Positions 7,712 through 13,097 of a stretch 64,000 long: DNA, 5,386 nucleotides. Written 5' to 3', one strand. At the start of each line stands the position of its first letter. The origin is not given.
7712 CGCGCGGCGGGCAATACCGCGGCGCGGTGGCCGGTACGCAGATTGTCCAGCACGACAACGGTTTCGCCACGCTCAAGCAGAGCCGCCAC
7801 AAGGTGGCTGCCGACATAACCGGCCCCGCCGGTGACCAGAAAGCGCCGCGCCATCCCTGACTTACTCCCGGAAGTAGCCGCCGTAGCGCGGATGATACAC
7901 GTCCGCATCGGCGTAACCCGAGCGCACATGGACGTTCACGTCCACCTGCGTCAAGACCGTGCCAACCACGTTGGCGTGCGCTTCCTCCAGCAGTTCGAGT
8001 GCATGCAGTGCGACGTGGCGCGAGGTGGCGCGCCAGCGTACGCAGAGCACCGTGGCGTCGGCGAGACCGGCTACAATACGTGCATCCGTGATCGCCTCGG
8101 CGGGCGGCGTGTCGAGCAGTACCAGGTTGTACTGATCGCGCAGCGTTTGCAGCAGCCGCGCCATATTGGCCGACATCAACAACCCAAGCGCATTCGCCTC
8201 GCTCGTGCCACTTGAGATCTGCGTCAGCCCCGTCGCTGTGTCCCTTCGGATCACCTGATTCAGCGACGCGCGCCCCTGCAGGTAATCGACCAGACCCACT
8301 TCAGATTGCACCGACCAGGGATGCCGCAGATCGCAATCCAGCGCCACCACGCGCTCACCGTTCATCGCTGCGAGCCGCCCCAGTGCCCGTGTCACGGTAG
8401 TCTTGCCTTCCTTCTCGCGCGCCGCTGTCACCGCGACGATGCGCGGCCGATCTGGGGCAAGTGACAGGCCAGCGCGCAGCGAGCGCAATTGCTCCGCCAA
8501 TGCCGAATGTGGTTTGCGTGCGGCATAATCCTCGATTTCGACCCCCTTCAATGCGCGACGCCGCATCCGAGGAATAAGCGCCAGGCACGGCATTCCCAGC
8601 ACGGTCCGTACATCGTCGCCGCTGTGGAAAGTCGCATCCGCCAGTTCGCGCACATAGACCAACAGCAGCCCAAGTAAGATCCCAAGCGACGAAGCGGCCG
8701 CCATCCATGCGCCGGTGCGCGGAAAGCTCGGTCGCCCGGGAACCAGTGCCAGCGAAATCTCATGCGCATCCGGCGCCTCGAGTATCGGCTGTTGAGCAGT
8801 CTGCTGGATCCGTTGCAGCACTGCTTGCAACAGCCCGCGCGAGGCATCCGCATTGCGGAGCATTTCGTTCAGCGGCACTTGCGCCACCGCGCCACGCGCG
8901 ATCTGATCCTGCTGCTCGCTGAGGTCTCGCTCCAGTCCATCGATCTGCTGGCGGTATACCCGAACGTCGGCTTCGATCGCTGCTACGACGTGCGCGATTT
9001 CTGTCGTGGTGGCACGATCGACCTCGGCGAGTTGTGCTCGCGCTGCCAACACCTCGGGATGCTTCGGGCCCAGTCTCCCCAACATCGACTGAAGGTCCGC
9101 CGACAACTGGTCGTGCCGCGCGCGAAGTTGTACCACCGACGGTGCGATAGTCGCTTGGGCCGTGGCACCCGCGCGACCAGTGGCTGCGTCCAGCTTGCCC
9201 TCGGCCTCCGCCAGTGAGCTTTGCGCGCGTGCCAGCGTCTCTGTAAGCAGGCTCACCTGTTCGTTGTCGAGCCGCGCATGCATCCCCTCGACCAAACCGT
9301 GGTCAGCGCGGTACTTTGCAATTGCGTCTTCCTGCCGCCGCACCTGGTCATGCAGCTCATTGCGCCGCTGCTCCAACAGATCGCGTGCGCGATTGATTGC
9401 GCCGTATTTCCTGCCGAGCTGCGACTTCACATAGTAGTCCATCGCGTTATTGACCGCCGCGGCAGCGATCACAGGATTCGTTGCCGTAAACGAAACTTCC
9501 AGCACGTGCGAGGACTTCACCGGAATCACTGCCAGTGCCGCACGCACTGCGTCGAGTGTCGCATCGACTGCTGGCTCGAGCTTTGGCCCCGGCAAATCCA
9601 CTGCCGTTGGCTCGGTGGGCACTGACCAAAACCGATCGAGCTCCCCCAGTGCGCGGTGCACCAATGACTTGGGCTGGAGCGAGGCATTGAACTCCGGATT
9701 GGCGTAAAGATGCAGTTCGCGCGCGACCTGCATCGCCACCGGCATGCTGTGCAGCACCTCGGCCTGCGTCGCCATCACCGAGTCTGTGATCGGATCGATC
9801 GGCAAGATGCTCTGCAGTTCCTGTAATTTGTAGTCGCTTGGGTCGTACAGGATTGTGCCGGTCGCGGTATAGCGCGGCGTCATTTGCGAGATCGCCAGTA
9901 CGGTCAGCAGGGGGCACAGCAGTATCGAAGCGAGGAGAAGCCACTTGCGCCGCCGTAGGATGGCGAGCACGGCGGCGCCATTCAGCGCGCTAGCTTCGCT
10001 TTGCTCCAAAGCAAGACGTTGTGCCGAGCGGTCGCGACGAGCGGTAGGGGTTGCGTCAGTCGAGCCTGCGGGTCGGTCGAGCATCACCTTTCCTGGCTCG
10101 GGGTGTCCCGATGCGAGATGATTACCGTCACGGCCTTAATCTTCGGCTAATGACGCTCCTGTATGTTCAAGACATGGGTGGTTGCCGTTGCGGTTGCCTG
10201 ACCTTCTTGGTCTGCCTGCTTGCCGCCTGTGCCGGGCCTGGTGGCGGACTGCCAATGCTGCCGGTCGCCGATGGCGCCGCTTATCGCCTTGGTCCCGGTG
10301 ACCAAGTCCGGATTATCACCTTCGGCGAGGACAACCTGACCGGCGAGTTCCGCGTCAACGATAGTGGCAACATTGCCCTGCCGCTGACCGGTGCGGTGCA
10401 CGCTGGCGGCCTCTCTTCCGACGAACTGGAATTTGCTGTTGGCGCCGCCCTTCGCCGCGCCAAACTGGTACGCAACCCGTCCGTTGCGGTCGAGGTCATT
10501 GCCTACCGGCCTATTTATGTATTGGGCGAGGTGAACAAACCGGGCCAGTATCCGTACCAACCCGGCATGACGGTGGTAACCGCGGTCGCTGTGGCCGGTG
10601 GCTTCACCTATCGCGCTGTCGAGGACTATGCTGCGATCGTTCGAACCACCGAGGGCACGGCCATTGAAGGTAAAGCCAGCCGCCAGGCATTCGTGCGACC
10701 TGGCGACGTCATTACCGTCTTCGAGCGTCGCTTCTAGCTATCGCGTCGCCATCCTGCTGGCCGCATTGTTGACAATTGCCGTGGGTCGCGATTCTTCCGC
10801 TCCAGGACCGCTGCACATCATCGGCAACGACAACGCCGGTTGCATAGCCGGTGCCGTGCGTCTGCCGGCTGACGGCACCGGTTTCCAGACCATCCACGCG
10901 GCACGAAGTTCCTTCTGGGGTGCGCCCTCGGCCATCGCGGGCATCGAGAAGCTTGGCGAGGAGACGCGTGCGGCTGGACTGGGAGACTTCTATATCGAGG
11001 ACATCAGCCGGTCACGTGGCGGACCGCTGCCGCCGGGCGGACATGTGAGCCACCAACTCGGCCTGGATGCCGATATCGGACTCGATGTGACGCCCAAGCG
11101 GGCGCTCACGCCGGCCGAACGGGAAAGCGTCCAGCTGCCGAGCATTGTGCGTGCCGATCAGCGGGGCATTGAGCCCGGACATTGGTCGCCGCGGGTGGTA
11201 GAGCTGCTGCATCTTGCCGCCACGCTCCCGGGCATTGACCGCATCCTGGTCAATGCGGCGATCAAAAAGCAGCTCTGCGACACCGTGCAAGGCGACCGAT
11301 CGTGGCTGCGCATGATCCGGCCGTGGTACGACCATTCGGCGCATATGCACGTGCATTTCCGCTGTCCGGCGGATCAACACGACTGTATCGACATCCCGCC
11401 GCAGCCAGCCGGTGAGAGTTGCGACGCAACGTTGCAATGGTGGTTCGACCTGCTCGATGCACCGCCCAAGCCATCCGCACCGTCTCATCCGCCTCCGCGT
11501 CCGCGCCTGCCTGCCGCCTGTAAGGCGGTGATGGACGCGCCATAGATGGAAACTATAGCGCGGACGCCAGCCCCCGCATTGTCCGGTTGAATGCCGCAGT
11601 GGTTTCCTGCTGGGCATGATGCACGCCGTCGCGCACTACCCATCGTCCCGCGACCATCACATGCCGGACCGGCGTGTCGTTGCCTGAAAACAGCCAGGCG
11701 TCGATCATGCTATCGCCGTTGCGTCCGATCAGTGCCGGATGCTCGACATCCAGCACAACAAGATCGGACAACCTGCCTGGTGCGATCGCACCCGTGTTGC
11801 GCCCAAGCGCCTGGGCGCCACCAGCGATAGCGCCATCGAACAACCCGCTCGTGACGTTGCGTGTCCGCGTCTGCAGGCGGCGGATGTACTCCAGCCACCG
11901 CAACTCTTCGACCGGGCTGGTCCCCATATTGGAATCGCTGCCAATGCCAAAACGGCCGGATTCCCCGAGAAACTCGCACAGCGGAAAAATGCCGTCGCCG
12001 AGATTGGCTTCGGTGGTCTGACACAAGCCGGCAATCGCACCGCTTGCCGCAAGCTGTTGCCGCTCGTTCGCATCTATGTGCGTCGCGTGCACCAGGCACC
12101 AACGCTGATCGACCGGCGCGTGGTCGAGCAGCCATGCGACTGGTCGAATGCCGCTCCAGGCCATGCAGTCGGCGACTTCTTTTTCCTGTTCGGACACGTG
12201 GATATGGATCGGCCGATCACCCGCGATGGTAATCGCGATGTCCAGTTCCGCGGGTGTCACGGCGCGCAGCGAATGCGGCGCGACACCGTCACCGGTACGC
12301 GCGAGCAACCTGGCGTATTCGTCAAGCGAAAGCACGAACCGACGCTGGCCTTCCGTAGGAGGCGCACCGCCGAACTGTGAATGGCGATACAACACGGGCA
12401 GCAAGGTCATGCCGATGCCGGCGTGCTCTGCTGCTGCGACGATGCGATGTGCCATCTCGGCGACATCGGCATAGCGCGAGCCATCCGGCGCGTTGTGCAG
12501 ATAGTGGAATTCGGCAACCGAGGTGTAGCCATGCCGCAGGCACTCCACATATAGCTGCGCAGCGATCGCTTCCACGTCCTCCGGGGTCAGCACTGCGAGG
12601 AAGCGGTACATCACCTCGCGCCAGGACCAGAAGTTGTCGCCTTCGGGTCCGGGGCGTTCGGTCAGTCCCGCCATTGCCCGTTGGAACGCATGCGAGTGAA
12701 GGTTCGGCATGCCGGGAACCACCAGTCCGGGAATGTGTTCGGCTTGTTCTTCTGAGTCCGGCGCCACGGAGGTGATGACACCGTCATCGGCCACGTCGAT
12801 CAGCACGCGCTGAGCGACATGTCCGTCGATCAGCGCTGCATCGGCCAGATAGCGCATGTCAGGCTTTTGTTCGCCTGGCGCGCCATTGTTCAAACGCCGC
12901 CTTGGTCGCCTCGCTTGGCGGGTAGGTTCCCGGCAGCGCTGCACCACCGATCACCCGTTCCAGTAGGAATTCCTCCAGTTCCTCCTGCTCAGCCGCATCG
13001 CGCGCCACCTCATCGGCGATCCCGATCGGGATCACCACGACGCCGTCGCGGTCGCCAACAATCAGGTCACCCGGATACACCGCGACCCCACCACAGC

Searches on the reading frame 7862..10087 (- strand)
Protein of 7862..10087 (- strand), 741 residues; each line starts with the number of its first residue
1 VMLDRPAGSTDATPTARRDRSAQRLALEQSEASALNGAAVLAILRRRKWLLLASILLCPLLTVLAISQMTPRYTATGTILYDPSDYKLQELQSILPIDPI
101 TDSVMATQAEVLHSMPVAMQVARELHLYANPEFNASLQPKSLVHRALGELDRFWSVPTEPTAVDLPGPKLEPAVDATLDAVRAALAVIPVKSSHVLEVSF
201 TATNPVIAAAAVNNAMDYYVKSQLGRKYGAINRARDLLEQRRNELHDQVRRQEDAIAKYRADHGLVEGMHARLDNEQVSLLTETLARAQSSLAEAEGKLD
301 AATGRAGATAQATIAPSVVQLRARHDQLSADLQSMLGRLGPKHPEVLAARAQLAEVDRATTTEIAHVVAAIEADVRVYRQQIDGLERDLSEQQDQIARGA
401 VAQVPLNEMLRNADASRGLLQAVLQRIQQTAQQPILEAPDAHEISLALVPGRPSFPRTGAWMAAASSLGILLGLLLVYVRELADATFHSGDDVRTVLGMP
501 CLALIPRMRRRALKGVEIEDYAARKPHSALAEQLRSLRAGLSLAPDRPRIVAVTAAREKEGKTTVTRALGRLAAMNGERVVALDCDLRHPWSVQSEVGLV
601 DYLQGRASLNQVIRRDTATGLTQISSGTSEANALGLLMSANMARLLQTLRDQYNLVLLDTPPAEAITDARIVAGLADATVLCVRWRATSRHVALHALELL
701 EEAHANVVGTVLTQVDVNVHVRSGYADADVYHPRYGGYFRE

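Call 16: search_protein_families(library=pfam, proteins=[window:7862-10087:-], max_evalue=0.00001)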
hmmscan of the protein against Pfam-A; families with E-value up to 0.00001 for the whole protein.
window:7862-10087:- (741 aa): 3 families
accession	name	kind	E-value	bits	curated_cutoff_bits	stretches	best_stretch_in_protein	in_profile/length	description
PF13614.12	AAA_31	-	9.4e-07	29.4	27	1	549-681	2-145/177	AAA domain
PF01656.29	CbiA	-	3.3e-06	27.5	25.4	0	552-720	2-88/125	CobQ/CobB/MinD/ParA nucleotide binding domain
PF02706.20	Wzz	-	7.3e-06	26.6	25.5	0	41-125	9-91/91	Chain length determinant protein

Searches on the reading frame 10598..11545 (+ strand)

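Call 73: search_protein_families(library=pfam, proteins=[window:10598-11545:+], max_evalue=0.00001)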
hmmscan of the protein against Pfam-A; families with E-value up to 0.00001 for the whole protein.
window:10598-11545:+ (315 aa): 1 family
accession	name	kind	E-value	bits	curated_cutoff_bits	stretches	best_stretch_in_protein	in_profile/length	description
PF03411.18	Peptidase_M74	-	1.1e-75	254.8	25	1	75-312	2-239/240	Penicillin-insensitive murein endopeptidase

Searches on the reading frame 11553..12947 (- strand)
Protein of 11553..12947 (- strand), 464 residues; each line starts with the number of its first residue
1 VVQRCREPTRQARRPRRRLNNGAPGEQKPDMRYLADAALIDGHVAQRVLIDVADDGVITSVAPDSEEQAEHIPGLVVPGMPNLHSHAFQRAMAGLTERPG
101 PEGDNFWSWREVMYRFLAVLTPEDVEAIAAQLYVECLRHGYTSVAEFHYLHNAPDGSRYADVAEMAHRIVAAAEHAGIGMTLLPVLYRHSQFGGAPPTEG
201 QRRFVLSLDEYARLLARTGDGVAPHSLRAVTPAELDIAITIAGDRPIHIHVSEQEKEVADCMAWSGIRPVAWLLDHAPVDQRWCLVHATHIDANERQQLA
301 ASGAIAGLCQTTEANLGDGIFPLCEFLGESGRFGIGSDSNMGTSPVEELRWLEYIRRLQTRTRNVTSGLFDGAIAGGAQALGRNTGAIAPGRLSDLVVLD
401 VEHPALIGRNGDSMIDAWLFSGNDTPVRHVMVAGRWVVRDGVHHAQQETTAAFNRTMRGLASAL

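Call 16: search_protein_families(library=pfam, proteins=[window:11553-12947:-], max_evalue=0.00001)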
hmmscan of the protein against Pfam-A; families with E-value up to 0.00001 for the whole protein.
window:11553-12947:- (464 aa): 1 family
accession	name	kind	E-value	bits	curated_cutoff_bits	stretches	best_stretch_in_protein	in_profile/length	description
PF01979.26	Amidohydro_1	-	1.1e-32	114.1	25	1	75-437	1-345/345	Amidohydrolase family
